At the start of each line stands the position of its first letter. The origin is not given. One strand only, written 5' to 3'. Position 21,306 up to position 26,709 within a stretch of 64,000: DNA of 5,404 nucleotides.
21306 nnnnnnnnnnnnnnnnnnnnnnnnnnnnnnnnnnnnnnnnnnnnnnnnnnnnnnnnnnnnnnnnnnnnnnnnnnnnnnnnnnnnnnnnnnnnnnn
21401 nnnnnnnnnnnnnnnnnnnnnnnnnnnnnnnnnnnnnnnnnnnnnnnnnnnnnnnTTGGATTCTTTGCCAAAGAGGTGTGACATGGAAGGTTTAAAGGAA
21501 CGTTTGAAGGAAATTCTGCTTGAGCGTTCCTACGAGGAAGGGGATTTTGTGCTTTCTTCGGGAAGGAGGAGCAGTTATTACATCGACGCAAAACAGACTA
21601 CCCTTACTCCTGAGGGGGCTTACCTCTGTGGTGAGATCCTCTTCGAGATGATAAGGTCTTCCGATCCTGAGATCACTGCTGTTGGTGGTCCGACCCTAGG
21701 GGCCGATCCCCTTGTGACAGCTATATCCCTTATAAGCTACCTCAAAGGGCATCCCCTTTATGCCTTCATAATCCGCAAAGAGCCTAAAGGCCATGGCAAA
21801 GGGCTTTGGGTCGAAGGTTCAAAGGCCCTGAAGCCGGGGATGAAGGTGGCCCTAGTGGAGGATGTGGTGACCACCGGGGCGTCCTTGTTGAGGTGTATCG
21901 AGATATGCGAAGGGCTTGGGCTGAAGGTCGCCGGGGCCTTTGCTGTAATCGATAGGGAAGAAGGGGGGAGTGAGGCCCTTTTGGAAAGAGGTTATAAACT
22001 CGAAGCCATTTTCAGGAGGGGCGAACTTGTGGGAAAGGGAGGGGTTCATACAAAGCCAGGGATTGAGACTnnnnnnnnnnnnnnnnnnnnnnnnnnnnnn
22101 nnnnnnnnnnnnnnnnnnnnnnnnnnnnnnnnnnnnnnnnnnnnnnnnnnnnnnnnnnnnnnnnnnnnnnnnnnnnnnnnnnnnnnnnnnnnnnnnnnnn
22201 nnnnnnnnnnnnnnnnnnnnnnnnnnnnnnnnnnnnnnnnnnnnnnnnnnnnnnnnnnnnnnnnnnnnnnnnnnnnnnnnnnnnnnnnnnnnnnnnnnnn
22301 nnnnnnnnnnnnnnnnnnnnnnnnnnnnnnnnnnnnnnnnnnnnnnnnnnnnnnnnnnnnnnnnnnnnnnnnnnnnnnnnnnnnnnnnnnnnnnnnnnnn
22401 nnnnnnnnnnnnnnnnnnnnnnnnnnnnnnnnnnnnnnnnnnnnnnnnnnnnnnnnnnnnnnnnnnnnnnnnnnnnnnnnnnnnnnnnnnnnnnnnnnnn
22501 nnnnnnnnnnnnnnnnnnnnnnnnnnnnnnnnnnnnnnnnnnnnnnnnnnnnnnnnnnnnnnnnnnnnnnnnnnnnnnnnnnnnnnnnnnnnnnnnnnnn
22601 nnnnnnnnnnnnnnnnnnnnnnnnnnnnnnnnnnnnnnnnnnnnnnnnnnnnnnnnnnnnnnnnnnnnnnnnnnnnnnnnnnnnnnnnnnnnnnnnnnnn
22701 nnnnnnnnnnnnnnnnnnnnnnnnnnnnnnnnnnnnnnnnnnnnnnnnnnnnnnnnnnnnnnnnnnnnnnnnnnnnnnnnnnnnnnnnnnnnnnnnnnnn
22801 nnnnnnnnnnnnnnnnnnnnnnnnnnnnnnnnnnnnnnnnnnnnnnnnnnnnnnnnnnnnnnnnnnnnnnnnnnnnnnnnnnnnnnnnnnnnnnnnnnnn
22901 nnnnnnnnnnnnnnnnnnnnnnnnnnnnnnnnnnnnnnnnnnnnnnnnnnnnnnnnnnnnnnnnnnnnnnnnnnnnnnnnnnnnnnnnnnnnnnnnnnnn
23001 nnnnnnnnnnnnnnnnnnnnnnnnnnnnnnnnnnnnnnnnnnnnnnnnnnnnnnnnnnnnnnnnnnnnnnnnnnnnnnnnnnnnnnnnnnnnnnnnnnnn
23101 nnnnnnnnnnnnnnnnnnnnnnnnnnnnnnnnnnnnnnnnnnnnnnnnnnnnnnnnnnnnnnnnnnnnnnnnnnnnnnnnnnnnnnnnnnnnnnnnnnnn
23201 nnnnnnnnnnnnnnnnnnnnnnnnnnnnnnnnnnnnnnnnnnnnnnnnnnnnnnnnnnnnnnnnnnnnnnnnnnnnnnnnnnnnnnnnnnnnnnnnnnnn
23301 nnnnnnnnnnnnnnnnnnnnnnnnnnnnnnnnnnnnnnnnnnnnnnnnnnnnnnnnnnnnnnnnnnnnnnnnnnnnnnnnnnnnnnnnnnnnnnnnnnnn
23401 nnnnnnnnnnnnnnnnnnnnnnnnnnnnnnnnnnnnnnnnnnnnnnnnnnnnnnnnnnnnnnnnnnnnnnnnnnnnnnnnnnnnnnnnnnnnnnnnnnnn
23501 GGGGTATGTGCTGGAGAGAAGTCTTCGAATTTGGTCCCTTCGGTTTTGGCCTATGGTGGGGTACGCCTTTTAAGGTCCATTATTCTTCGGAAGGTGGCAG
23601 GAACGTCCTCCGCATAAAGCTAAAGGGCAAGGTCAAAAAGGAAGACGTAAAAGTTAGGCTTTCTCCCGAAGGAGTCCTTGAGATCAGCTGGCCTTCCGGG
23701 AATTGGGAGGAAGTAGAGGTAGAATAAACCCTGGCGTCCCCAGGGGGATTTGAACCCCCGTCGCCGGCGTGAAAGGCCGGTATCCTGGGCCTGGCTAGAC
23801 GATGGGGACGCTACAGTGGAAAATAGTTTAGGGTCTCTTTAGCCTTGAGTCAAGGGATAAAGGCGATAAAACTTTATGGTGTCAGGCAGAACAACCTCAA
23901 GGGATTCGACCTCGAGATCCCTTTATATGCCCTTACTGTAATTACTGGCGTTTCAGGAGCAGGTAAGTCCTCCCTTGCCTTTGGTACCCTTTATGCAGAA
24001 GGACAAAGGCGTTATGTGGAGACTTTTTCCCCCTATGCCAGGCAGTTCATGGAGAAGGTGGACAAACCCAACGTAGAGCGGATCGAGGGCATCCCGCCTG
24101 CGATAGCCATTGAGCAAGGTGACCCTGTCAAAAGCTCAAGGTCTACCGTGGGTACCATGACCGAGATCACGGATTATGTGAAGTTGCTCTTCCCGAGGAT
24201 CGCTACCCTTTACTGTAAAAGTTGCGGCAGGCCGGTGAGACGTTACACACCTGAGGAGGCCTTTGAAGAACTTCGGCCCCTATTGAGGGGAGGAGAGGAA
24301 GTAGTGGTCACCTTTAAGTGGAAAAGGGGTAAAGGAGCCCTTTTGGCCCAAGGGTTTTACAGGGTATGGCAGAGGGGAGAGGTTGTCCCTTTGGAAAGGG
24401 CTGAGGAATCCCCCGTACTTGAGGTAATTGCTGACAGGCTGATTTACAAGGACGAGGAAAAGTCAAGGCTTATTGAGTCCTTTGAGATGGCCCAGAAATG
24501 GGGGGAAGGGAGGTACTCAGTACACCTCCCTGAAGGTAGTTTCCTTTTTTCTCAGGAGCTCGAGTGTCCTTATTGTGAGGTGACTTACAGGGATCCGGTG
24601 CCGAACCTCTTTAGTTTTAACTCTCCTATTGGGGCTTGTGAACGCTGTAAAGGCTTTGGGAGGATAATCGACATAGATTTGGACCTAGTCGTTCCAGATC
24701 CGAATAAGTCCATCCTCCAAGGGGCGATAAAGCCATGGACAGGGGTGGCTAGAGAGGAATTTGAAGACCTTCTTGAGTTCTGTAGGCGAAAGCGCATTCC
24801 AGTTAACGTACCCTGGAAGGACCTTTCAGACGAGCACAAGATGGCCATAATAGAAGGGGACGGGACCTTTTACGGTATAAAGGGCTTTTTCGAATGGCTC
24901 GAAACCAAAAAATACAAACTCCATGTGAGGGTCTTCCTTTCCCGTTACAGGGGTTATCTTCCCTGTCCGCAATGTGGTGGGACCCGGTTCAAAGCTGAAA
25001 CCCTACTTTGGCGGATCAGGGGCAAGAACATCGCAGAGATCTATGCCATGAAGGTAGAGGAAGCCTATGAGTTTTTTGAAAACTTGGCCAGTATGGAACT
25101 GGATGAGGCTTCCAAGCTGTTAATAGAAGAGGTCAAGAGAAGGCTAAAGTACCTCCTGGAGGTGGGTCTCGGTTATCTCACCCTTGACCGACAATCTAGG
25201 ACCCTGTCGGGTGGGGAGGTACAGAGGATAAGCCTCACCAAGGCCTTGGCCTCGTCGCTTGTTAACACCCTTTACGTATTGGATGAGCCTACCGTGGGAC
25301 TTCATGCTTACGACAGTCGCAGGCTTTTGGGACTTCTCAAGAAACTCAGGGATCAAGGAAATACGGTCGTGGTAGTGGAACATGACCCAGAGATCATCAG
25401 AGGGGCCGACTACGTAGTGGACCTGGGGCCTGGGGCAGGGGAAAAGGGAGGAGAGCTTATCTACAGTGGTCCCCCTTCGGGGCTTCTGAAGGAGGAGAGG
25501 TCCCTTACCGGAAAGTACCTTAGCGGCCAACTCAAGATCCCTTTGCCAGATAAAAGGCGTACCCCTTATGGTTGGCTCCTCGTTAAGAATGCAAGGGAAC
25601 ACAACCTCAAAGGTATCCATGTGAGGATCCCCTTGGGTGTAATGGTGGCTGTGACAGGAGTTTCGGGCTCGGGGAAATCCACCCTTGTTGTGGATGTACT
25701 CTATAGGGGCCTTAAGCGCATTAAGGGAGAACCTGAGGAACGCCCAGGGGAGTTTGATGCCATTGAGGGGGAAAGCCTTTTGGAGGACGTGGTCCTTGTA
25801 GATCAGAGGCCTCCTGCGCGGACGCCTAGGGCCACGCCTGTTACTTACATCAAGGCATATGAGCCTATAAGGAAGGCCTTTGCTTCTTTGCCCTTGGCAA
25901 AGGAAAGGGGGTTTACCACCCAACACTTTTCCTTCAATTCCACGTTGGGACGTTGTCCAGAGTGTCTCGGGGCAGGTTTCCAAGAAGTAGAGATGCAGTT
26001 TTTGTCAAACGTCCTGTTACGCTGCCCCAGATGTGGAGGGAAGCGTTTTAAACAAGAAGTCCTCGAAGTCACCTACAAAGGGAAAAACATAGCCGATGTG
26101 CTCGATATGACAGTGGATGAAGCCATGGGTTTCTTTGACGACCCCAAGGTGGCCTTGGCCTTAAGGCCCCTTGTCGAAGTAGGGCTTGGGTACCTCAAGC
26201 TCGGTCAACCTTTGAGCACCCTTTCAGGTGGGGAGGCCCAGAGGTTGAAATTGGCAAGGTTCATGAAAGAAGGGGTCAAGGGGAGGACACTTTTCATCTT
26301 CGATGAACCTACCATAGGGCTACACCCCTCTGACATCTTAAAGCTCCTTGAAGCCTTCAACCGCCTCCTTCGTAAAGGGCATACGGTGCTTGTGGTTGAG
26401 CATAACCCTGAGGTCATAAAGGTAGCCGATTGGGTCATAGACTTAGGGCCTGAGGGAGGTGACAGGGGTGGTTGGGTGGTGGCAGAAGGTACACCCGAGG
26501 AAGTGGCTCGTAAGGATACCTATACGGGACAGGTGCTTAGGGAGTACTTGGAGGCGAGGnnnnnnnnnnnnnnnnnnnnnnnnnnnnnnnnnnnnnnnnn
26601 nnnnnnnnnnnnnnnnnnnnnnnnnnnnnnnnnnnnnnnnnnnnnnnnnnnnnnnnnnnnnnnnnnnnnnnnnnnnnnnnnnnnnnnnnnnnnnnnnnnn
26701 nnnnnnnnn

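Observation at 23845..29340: Single-chain double UvrA: two complete UvrA units (four ABC ATPase modules) fused head-to-tail in one 1831-aa ORF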

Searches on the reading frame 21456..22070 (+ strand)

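Call 33: search_protein_families(library=pfam, proteins=[window:21456-22070:+], max_evalue=0.00001)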
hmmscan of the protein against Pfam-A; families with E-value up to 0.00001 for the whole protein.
window:21456-22070:+ (205 aa): 1 family
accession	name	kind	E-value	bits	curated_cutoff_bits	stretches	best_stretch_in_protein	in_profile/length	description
PF00156.33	Pribosyltran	-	5.9e-07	29.4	26.3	1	54-171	11-130/158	Phosphoribosyl transferase domain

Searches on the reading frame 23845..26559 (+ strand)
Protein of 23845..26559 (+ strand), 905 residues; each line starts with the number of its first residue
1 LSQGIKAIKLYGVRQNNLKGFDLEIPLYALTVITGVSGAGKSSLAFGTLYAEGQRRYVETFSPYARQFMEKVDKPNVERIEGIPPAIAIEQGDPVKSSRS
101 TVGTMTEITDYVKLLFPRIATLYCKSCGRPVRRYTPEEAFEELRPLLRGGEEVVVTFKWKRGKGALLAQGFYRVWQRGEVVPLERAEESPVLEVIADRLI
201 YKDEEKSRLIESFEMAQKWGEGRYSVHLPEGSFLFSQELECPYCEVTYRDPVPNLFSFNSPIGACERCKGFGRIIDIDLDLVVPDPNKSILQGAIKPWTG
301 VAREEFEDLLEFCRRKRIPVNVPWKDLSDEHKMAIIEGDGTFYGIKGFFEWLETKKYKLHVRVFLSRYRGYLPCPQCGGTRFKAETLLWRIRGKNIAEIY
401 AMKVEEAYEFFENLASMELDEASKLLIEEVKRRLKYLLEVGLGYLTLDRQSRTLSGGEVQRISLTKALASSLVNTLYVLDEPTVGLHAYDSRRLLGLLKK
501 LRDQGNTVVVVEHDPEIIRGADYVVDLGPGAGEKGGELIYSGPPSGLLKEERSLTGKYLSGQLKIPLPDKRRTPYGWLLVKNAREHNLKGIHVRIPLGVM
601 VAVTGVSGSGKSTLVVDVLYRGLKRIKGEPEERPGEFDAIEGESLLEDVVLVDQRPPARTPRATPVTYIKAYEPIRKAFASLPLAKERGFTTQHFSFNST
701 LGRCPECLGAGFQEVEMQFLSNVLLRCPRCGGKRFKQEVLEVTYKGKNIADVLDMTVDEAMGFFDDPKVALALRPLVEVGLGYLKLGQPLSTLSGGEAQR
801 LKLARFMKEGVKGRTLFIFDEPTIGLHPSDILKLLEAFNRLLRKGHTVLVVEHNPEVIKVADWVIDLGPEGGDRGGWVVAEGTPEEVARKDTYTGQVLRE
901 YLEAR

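Call 3: search_protein_families(library=pfam, proteins=[window:23845-26559:+], max_evalue=0.01)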
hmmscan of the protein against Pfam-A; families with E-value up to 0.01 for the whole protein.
window:23845-26559:+ (905 aa): 20 families
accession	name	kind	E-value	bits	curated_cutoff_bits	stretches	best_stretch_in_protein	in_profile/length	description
PF00005.33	ABC_tran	-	1.3e-20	74.8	25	3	413-483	79-136/137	ABC transporter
PF17755.6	UvrA_DNA-bind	-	3e-13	50.4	23.2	1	278-341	1-65/110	UvrA DNA-binding domain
PF13304.12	AAA_21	-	1.6e-10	42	27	2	459-518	243-303/304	AAA domain, putative AbiEii toxin, Type IV TA system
PF02463.25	SMC_N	-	1.8e-08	34.6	40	0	330-525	135-209/220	RecF/RecN/SMC N terminal domain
PF13555.12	AAA_29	-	9.2e-07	29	27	0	593-615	17-39/61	P-loop containing region of AAA domain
PF13191.12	AAA_16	-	2.4e-06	28.6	32.6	0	599-651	25-84/167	AAA ATPase domain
PF17760.6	UvrA_inter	-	8.7e-06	26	23.3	1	166-228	40-107/109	UvrA interaction domain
PF20703.3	nSTAND1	-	7.5e-05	23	27.1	0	584-616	19-51/379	Novel STAND NTPase 1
PF14258.12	DUF4350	-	0.00015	22.5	30.4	0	469-530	34-84/181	Domain of unknown function (DUF4350)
PF13481.12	AAA_25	-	0.00033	20.8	27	0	591-621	26-56/195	AAA domain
PF06745.19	ATPase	-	0.0004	20.3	26.6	0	593-625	14-46/231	KaiC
PF01443.25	Viral_helicase1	-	0.001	19.4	21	0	602-621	2-21/228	Viral superfamily 1 RNA helicase core domain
PF00684.25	DnaJ_CXXCXGXG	-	0.0012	19.5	32.7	0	702-733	16-50/65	DnaJ central domain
PF03193.22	RsgA_GTPase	-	0.0019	18.5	30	0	575-616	84-124/174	RsgA GTPase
PF13671.12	AAA_33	-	0.0027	18.4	27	0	600-618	1-19/143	AAA domain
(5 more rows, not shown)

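Call 4: search_protein_families(library=ncbifam, proteins=[window:23845-26559:+], max_evalue=0.001)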
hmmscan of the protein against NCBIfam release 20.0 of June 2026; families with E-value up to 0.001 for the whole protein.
window:23845-26559:+ (905 aa): 176 families (the best 25 are shown)
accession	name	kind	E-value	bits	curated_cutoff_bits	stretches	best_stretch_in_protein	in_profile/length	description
TIGR00630.1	uvra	equivalog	7.9e-298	990.7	729.8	1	8-888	2-924/924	excinuclease ABC subunit UvrA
NF001503.0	PRK00349.1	equivalog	7.9e-298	990.6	1147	1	6-903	4-942/943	excinuclease ABC subunit UvrA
NF001885.0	PRK00635.1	equivalog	7.5e-199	663.2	3054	1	8-903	6-920/1809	excinuclease ABC subunit A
TIGR03608.1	L_ocin_972_ABC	subfamily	1.5e-39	135.6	254.85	2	425-527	107-206/206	putative bacteriocin export ABC transporter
TIGR02857.1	CydD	equivalog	2.8e-39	135.5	435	3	439-527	443-529/529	thiol reductant ABC exporter subunit CydD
NF040873.1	AztA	equivalog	1.2e-36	126.1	220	2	437-526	104-190/191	zinc ABC transporter ATP-binding protein AztA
TIGR02673.1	FtsE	equivalog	6.2e-33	114.3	264.85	2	411-520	97-202/214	cell division ATP-binding protein FtsE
TIGR04521.1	ECF_ATPase_2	equivalog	1.1e-29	103.4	330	2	428-555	118-240/279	energy-coupling factor transporter ATPase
NF007826.0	PRK10535.1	equivalog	4e-29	101.4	966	2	433-528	125-217/648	macrolide ABC transporter ATP-binding protein/permease MacB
NF010068.0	PRK13548.1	equivalog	1.8e-28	99.4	261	2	441-516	126-204/261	heme ABC transporter ATP-binding protein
TIGR02315.1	ABC_phnC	equivalog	1e-27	97.2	266.1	2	428-546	121-232/243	phosphonate ABC transporter ATP-binding protein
TIGR02982.1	heterocyst_DevA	subfamily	2.3e-27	96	295.8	2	423-530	111-217/220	ABC exporter ATP-binding subunit, DevA family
TIGR03873.1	F420-0_ABC_ATP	hypoth_equivalog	4e-27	95.1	372.4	2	442-549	127-226/256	putative F420-0 ABC transporter ATP-binding protein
TIGR02868.1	CydC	equivalog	1.4e-25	89.9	329.05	2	447-515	465-530/530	thiol reductant ABC exporter subunit CydC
TIGR01842.1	type_I_sec_PrtD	subfamily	1.8e-25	89.5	510.15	2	443-531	443-530/544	type I secretion system permease/ATPase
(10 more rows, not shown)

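Call 7: search_solved_structures(query=window:23845-26559:+, max_evalue=1e-20)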
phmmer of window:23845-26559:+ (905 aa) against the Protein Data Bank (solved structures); distinct sequences matched with E-value up to 1e-20: 11.
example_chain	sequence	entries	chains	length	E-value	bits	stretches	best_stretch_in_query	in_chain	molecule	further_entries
2r6f_A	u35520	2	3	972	8.4e-254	848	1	8-903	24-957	Excinuclease ABC subunit A | Excinuclease ABC, A subunit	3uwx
3pih_A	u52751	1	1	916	1.7e-252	843.7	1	8-900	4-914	UvrABC system protein A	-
9gxk_A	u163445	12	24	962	1.2e-238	797.9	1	9-902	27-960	UvrABC system protein A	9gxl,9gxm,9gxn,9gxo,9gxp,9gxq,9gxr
9gxu_A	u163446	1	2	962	7.6e-238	795.2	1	9-902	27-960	UvrABC system protein A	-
9gxw_A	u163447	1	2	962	7.7e-238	795.2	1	9-902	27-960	UvrABC system protein A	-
3zqj_A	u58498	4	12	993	1.2e-233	781.3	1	10-901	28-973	UVRABC SYSTEM PROTEIN A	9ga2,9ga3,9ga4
9ga5_A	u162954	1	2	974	1.5e-233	781.1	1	10-900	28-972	UvrABC system protein A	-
3ux8_A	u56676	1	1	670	1.3e-208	698.5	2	391-903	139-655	Excinuclease ABC, A subunit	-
6n9l_A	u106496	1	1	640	8.3e-206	689.2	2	390-900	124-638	UvrABC system protein A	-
2vf7_A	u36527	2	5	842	1.6e-180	605.5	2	427-902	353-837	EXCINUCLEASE ABC, SUBUNIT A. | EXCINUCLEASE ABC SUBUNIT A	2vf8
7sh1_A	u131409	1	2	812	4.9e-147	494.7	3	261-615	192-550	Excinuclease ABC subunit UvrA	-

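Call 91: predict_structure(alignment_id=A2)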
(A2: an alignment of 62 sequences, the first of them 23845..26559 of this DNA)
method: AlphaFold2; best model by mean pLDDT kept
length: 905 residues; sequences in the alignment: 62
mean_pLDDT: 88.1   pTM: 0.78
mean pLDDT of the five models: 88.1, 87.6, 86.1, 85.6, 84.4
residues with pLDDT >= 90: 536; 70-90: 304; 50-70: 54; < 50: 11
segments of 3 or more residues with pLDDT < 50: 1-3, 93-100
pLDDT, mean of each block of 10 residues (from residue 1): 71 86 95 89 87 79 67 80 76 48 76 95 96 95 91 95 89 93 90 95 90 96 94 95 94 93 92 86 86 84 83 94 93 92 90 83 82 90 96 96 93 94 95 89 83 70 77 83 77 88 92 92 89 80 94 91 88 96 89 96 86 92 84 85 94 85 91 95 96 94 93 69 79 94 95 92 91 93 91 85 90 91 86 93 95 91 88 77 95 88 75
secondary structure, 60 per line:
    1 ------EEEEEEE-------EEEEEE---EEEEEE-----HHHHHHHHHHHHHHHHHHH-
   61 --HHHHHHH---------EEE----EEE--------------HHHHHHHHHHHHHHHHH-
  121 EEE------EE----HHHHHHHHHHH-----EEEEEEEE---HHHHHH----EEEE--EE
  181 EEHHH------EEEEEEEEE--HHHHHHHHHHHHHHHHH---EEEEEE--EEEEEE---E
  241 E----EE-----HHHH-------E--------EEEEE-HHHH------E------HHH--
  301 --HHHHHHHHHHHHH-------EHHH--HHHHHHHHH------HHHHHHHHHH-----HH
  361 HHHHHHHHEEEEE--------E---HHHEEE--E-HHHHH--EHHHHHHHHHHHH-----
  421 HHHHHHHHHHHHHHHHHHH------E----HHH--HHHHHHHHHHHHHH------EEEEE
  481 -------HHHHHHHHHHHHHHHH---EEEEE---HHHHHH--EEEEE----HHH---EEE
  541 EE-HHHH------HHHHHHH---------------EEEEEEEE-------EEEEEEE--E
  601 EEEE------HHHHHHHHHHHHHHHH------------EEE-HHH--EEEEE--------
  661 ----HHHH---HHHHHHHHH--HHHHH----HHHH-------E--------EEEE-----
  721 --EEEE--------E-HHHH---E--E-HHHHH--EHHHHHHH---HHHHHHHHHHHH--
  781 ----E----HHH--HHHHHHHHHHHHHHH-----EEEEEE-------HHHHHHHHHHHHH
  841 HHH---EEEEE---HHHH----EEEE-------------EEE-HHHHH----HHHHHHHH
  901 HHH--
elements in order (helices of 4 or more, strands of 3 or more residues): E7-13 E21-26 E30-35 H41-59 H63-69 E79-81 E86-88 H103-119 E121-123 H136-146 E152-159 H163-168 E173-176 E179-182 E192-200 H203-219 E223-228 E231-236 H253-256 E273-277 H279-282 H303-315 H329-337 H344-353 H359-368 E369-373 E389-391 H396-400 H404-415 H421-439 H456-469 E476-480 H488-503 E507-511 H515-520 E523-527 E538-542 H544-547 H554-560 E576-583 E591-597 E600-604 H611-626 E639-641 E648-652 H665-668 H672-680 H683-687 H692-695 E712-715 E723-726 H737-740 H749-753 H757-763 H767-778 H795-809 E815-820 H828-843 E847-851 H855-858 E863-866 E880-882 H884-888 H893-903

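Call 94: fold_search(model_id=the predicted structure, library=pdb)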
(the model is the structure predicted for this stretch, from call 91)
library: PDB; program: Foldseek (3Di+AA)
matches with E <= 10: 1505; with E <= 0.001: 1005
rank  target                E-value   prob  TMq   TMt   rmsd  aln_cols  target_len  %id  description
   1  2r6f_A                2.6e-97  1.00  0.88  0.88   3.6       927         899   46  Crystal Structure of Bacillus stearothermophilus UvrA (released 2008-01-08)
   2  3uwx_A                9.0e-96  1.00  0.91  0.87   3.4       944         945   46  Crystal structure of UvrA-UvrB complex (released 2012-02-08)
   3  2r6f_B                1.6e-90  1.00  0.84  0.86   5.0       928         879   45  Crystal Structure of Bacillus stearothermophilus UvrA (released 2008-01-08)
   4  3pih_A                3.3e-86  1.00  0.76  0.81   6.1       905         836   43  T. maritima UvrA in complex with fluorescein-modified DNA (released 2011-01-19)
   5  3zqj_A                2.7e-85  1.00  0.82  0.79  11.7       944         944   43  Mycobacterium tuberculosis UvrA (released 2011-06-22)
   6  3zqj_D                5.2e-82  1.00  0.82  0.81  10.9       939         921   42  Mycobacterium tuberculosis UvrA (released 2011-06-22)
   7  3zqj_B                8.8e-81  1.00  0.82  0.81  10.6       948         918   42  Mycobacterium tuberculosis UvrA (released 2011-06-22)
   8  9gxs_A                1.3e-80  1.00  0.66  0.75   7.7       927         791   40  C. thermocellum UvrA in complex with DNA with a fluorescein modification (basal conformation) (released 2025-12-24)
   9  9gxw_A                7.7e-80  1.00  0.66  0.74   7.8       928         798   40  C. thermocellum UvrA (K39A) in complex with DNA with a fluorescein modification and AMPPNP (basal conformation) (released 2025-12-24)
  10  3zqj_E                9.9e-80  1.00  0.82  0.81  11.2       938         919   43  Mycobacterium tuberculosis UvrA (released 2011-06-22)
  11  3zqj_C                1.1e-77  1.00  0.81  0.82  10.7       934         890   42  Mycobacterium tuberculosis UvrA (released 2011-06-22)
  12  9gxv_A                8.7e-77  1.00  0.66  0.76   7.5       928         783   39  C. thermocellum UvrA in complex with DNA with a fluorescein modification and ADP (basal conformation) (released 2025-12-24)
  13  9gxp_A                2.3e-76  1.00  0.66  0.74   7.7       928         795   40  C. thermocellum UvrA in complex with DNA with an abasic site (basal conformation) (released 2025-12-24)
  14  9gxl_A                4.3e-75  1.00  0.66  0.84   5.5       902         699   40  C. thermocellum UvrA in complex with AMPPNP (basal conformation) (released 2025-12-24)
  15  9ga5_A                8.4e-75  1.00  0.69  0.77   7.0       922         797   40  MtUvrA2 bound to endogenous E. coli DNA (released 2025-04-23)
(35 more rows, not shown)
